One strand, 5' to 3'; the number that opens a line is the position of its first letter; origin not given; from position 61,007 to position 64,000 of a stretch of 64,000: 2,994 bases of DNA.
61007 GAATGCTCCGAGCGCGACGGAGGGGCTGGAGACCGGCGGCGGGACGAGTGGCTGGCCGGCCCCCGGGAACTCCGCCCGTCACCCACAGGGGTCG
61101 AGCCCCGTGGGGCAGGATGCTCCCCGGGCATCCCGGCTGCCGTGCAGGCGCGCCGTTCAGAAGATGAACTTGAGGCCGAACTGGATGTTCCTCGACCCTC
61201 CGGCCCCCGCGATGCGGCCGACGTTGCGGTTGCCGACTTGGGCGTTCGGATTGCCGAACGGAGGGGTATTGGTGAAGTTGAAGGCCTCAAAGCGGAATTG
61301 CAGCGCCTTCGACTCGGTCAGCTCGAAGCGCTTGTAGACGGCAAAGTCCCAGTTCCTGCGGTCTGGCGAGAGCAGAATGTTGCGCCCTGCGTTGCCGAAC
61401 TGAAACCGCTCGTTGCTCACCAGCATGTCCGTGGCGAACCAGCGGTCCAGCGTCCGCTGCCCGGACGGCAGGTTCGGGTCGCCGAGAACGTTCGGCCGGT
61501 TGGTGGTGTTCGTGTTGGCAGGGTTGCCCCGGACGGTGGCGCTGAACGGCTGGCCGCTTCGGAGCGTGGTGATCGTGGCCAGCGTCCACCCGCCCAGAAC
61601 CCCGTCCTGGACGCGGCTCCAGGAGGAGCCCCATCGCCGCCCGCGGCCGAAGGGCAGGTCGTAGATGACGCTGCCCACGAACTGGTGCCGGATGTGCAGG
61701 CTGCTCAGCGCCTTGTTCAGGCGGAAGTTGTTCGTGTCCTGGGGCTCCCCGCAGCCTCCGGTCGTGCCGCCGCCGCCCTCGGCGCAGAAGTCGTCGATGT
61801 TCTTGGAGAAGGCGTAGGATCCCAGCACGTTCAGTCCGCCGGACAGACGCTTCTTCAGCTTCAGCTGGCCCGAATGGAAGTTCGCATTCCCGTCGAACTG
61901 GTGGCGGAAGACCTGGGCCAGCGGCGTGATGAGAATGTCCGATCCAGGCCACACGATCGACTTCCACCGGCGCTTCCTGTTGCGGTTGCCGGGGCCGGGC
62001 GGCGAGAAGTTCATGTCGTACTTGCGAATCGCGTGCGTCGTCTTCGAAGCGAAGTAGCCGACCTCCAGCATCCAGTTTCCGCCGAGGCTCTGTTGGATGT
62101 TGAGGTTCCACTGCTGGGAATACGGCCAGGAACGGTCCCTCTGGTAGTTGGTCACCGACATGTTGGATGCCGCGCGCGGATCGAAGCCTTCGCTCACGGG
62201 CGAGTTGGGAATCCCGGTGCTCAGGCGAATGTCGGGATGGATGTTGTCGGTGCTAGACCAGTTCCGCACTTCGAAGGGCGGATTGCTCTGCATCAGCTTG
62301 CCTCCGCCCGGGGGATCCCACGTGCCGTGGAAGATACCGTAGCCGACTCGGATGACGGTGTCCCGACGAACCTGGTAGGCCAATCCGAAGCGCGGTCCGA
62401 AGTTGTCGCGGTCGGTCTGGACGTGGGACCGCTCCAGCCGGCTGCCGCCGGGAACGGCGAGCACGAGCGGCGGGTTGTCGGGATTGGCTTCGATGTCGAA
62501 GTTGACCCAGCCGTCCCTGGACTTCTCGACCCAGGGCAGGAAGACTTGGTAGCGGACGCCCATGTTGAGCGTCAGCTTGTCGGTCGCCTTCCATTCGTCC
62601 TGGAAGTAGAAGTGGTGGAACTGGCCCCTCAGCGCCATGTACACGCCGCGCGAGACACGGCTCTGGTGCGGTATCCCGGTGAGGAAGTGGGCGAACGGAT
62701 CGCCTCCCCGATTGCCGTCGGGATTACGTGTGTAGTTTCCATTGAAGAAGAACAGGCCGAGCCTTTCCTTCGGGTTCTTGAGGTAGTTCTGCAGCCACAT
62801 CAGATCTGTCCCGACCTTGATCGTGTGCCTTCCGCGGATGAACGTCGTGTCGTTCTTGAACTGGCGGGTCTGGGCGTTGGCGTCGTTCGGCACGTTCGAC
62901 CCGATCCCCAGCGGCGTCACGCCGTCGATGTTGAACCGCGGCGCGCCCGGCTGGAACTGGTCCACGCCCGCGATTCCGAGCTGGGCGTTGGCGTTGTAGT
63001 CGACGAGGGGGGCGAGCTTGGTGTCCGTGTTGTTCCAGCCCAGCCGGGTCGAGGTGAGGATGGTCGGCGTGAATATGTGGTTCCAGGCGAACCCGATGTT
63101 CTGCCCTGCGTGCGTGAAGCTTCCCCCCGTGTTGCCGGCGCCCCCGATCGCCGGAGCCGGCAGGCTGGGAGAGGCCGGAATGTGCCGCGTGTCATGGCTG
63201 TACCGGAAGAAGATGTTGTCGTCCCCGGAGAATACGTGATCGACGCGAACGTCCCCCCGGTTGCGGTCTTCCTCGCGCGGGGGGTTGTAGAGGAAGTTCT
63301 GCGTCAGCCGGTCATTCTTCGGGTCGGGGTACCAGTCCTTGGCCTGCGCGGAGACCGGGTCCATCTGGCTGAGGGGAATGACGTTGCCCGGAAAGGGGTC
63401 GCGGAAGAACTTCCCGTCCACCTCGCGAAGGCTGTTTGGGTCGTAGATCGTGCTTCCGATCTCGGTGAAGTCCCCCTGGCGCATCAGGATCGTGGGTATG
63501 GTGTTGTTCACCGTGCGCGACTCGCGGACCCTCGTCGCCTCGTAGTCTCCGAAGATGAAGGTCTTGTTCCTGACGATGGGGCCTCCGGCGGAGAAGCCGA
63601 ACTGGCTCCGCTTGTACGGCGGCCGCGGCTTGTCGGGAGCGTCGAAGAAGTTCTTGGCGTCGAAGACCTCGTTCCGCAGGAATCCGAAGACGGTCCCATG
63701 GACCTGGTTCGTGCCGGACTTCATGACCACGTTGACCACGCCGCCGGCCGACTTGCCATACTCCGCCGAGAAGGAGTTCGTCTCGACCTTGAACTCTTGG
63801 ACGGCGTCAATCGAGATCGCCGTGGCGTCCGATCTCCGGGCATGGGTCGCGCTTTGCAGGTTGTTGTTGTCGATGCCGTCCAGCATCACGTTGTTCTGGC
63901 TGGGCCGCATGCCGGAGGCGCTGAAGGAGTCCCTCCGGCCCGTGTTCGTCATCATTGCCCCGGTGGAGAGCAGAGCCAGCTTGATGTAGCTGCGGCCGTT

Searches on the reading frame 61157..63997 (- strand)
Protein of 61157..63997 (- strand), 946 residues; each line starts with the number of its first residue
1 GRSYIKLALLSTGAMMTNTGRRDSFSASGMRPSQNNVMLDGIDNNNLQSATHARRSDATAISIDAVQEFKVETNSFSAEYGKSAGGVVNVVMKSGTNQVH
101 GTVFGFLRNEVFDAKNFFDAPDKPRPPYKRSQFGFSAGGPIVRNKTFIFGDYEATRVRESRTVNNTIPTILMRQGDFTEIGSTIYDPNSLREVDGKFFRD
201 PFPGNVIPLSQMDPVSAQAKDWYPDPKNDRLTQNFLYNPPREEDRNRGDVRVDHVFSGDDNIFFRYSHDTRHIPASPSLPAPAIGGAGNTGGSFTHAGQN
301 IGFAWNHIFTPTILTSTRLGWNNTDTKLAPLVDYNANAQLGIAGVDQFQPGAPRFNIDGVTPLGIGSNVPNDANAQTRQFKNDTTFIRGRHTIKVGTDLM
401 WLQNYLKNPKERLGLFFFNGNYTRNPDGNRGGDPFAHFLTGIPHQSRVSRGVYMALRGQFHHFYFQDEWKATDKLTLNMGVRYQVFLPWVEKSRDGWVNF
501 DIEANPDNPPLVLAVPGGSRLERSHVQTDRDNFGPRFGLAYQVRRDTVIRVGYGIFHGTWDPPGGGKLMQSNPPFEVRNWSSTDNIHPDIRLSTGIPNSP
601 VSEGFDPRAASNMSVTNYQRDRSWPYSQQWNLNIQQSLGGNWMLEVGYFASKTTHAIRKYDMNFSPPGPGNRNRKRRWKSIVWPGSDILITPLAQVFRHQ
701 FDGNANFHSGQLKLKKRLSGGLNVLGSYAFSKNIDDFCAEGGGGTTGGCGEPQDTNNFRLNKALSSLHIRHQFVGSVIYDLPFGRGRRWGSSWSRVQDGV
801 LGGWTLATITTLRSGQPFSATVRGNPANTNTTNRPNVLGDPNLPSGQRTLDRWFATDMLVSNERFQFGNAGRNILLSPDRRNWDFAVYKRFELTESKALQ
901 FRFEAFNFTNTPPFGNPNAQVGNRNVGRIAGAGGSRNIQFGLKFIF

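Call 15: search_protein_families(library=pfam, proteins=[window:61157-63997:-], max_evalue=0.001)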
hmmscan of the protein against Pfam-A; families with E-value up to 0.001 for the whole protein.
window:61157-63997:- (946 aa): 3 families
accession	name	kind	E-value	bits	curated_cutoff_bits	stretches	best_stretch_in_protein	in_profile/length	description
PF25183.1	OMP_b-brl_4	-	7.2e-240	799.2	30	1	91-939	1-838/838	Outer membrane beta barrel domain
PF07715.20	Plug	-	1.1e-05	26.4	23.9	1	17-86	40-105/107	TonB-dependent Receptor Plug Domain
PF00593.30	TonB_dep_Rec_b-barrel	-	0.00055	20.3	27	1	277-744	42-354/436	TonB dependent receptor-like, beta-barrel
